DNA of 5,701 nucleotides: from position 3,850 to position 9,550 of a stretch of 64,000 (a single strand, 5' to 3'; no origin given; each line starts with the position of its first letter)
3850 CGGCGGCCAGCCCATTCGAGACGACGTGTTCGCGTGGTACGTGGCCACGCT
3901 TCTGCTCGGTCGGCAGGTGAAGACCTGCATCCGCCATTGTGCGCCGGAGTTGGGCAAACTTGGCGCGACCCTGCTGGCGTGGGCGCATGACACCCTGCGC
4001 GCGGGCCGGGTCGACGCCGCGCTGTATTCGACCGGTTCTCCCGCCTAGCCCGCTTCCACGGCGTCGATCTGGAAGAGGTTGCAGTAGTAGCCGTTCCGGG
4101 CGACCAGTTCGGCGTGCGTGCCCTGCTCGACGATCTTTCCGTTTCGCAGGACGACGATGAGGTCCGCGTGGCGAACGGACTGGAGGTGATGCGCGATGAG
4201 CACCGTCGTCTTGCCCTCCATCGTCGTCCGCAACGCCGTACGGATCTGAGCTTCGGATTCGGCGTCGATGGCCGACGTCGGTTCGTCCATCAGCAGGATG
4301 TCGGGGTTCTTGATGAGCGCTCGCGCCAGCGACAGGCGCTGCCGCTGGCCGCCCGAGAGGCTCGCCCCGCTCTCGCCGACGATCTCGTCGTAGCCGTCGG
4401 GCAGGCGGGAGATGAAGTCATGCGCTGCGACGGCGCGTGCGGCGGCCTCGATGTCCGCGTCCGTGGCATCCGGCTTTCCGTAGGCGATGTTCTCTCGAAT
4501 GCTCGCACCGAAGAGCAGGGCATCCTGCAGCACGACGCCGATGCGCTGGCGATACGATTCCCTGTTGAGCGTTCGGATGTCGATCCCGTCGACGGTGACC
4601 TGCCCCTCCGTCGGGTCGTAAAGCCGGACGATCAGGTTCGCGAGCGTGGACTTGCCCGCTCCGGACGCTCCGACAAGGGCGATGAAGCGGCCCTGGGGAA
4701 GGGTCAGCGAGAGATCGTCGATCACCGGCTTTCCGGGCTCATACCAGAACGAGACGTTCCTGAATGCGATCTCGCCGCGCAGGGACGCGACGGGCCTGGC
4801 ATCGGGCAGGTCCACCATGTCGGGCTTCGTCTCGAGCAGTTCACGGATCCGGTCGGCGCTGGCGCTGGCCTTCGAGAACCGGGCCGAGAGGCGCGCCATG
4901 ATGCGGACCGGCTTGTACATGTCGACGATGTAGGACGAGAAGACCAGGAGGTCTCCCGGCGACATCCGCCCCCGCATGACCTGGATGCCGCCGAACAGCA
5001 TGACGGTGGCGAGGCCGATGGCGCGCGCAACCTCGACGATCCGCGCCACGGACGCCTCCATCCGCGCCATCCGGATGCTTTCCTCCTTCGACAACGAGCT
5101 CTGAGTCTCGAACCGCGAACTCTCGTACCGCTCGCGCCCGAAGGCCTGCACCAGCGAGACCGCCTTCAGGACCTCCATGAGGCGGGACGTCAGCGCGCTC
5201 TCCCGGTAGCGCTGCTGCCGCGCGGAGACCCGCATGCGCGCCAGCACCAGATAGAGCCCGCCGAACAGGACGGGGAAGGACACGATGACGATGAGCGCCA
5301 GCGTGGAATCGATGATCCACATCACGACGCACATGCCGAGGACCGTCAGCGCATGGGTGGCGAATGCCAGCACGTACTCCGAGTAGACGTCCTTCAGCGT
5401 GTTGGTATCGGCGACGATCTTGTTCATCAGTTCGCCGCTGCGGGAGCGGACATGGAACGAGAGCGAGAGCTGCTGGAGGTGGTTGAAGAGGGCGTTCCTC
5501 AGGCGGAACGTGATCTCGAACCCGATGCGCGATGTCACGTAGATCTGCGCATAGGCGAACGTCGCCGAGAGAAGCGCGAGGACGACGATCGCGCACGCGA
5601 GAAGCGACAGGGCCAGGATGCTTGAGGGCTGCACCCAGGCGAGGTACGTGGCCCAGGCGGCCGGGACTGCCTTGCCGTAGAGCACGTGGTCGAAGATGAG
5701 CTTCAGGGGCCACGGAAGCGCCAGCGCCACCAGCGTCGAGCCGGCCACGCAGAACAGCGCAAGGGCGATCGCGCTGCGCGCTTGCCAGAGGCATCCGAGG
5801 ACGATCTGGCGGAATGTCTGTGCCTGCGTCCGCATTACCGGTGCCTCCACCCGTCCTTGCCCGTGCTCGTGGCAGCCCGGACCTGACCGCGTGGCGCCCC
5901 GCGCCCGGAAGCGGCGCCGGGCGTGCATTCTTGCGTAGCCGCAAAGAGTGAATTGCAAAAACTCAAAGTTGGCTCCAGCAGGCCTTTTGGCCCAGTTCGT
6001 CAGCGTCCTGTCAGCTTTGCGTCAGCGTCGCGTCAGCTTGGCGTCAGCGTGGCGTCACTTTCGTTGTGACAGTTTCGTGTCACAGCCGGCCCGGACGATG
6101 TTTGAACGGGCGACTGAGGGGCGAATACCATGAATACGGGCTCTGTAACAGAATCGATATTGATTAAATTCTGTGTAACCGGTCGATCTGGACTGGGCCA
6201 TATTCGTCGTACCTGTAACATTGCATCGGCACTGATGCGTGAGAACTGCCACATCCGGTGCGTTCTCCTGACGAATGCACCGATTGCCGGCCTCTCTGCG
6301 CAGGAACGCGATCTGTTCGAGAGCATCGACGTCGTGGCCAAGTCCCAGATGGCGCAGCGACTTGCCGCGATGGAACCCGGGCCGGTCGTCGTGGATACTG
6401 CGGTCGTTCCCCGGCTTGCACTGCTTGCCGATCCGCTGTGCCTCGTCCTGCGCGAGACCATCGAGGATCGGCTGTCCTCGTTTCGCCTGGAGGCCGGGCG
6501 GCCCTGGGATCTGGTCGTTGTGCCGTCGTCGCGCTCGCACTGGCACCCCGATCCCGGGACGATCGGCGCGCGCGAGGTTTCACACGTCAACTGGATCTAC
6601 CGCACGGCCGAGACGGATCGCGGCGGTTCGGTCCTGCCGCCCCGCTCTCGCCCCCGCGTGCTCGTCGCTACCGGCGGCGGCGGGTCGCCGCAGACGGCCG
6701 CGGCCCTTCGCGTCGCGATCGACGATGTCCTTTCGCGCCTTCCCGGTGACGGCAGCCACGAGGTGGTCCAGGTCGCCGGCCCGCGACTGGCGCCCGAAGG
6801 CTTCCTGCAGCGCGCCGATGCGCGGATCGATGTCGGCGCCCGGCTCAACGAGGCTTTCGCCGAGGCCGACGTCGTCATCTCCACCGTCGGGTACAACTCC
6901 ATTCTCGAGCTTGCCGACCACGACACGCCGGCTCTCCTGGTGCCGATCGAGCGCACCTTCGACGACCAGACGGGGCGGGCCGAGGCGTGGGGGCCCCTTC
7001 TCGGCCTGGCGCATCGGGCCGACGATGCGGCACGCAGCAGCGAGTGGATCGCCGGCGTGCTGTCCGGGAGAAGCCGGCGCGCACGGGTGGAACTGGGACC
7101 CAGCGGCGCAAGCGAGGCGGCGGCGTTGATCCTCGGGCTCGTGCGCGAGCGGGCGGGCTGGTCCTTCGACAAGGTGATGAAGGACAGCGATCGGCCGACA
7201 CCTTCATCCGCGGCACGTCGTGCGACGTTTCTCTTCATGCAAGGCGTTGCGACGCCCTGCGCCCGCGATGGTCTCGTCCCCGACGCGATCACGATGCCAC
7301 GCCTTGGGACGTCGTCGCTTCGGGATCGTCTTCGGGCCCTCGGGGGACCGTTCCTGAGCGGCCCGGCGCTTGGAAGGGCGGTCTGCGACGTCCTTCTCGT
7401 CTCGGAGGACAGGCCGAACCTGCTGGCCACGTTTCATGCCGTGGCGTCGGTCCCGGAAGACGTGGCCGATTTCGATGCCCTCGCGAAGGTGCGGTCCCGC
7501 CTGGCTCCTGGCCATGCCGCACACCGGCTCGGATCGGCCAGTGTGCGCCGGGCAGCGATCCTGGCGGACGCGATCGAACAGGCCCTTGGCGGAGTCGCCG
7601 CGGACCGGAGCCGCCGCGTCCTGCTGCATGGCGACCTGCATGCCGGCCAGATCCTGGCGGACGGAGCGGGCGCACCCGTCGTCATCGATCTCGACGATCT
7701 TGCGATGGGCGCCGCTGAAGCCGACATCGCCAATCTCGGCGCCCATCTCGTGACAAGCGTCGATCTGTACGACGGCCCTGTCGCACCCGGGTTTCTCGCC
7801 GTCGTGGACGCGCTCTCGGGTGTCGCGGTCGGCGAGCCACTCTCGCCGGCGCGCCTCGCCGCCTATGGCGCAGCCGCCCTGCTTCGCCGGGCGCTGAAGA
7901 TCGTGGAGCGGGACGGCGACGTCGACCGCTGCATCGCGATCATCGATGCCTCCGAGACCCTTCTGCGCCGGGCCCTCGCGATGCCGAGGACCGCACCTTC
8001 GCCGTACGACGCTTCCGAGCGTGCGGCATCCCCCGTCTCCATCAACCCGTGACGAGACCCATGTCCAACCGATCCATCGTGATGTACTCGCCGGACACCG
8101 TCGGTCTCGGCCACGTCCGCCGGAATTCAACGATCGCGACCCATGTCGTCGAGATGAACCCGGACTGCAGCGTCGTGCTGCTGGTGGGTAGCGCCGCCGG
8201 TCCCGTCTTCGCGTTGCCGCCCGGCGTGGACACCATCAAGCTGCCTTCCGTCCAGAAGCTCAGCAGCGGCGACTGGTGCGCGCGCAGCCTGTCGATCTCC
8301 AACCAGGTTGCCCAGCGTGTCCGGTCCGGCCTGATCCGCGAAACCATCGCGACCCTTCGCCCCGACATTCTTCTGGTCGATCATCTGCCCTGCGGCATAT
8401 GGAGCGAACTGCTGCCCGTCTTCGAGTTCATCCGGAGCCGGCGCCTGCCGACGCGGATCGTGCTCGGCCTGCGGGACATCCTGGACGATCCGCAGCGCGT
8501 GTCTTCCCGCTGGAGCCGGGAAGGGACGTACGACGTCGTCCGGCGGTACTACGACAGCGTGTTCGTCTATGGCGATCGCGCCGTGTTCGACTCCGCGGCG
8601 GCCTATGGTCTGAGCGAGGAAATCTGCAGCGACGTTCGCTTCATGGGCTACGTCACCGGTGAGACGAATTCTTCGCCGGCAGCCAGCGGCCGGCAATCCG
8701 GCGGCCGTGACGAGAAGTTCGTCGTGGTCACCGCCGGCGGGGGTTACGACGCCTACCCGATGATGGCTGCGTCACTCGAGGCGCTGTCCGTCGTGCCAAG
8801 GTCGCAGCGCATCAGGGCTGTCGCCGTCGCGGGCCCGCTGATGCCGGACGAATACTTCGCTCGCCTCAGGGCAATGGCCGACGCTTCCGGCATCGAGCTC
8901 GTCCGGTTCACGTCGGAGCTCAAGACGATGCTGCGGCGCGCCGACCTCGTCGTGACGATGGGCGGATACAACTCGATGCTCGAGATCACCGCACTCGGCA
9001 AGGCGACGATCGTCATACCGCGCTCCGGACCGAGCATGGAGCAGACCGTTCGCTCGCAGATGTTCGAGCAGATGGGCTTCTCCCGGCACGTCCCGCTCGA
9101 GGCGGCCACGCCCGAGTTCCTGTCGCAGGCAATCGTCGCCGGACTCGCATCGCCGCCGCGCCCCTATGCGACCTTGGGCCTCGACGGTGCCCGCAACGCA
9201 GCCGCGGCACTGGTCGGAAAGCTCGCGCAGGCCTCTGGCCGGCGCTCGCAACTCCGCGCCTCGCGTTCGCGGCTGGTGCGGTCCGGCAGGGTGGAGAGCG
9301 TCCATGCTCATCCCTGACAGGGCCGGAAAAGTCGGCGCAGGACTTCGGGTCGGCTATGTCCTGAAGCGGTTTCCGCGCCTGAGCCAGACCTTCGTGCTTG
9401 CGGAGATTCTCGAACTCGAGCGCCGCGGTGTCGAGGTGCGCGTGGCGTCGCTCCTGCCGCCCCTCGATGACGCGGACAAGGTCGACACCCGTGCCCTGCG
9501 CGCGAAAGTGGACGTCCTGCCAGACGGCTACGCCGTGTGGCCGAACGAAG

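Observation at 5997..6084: Six helically phased 11-bp tandem repeats plus a 20-bp perfect palindrome upstream of the GT-kinase operon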

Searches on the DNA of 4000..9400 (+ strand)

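Call 8: search_dna_similar(query=window:4000-9400:+, collection=plasmids, mode=near, max_rows=20)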
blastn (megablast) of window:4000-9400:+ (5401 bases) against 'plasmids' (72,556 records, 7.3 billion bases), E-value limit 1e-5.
Records with a match: 1; places in all: 1; records where one place covers at least 80% of the query: 0.
Best place of each record, by identity: 80-90% 1.
By first word of the organism name: Ponticoccus 1.
By predicted mobility (MOB-suite, as given by PLSDB): non-mobilizable 1.
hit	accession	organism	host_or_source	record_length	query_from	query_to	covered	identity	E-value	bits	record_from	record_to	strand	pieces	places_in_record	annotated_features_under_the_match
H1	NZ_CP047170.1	Ponticoccus alexandrii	surface sea water,shallow sea, symbosis ...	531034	262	309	1%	89.6%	8e-6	62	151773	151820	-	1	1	ABC transporter ATP-binding protein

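Call 46: search_rna_families(source=window, start=5700, end=6300, threshold=evalue, max_evalue=1)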
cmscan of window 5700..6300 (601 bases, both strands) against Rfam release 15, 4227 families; matches with E-value up to 1: 0.
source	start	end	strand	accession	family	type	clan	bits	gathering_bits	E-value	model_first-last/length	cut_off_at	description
